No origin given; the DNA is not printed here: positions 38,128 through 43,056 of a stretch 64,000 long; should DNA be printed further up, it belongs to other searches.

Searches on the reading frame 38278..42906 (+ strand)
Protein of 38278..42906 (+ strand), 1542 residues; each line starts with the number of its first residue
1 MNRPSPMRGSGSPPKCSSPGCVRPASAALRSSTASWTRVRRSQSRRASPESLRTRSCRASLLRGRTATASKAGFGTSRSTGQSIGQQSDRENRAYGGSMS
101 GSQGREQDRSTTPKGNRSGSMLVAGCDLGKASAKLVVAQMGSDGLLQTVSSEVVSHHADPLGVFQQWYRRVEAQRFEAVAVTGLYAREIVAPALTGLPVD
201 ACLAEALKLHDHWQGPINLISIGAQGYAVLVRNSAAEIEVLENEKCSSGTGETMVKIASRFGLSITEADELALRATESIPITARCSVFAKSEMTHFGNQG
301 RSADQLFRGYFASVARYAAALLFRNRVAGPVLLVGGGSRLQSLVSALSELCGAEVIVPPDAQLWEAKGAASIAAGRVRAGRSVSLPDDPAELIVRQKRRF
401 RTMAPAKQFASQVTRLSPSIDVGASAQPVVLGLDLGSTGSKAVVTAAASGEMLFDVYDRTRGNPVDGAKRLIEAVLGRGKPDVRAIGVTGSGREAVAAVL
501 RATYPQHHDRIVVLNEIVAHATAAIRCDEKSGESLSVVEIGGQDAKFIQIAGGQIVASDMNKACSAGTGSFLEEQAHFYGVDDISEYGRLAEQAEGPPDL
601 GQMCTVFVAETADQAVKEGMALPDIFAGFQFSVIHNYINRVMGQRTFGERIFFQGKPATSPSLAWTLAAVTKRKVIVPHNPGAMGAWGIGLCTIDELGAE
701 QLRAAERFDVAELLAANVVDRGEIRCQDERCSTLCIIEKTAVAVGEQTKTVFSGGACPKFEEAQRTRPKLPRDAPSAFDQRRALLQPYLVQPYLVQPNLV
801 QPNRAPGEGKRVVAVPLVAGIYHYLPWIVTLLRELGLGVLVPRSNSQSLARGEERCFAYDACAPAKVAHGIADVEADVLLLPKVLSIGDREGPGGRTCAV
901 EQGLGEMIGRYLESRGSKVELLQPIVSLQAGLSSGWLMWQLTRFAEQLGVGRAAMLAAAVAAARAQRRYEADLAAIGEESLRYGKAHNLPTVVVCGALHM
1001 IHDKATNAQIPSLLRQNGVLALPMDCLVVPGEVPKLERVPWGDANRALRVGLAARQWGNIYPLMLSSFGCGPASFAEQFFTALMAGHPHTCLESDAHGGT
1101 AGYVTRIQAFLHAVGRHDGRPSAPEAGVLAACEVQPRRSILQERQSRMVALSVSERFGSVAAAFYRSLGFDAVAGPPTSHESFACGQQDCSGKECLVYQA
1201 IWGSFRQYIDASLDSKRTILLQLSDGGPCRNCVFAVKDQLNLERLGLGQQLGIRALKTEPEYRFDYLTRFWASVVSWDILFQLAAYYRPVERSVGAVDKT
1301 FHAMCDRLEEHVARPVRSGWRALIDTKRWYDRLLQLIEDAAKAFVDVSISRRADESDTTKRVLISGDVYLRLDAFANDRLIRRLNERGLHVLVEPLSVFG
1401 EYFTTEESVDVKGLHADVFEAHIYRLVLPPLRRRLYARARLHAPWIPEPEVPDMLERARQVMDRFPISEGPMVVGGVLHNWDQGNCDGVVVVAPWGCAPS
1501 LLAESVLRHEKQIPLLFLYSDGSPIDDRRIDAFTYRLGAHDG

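Call 8: search_protein_families(library=pfam, proteins=[window:38278-42906:+], max_evalue=0.01)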
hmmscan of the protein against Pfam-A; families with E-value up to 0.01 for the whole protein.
window:38278-42906:+ (1542 aa): 3 families
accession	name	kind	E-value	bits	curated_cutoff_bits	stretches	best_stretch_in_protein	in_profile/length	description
PF01869.26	BcrAD_BadFG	-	2.4e-44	152.3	31.5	2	431-688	1-266/271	BadF/BadG/BcrA/BcrD ATPase family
PF09989.15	DUF2229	-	3.6e-32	112.2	29.4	1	813-1026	2-217/218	CoA enzyme activase uncharacterised domain (DUF2229)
PF06050.19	HGD-D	-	0.0039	17.2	28.4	0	1480-1529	278-330/342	2-hydroxyglutaryl-CoA dehydratase, D-component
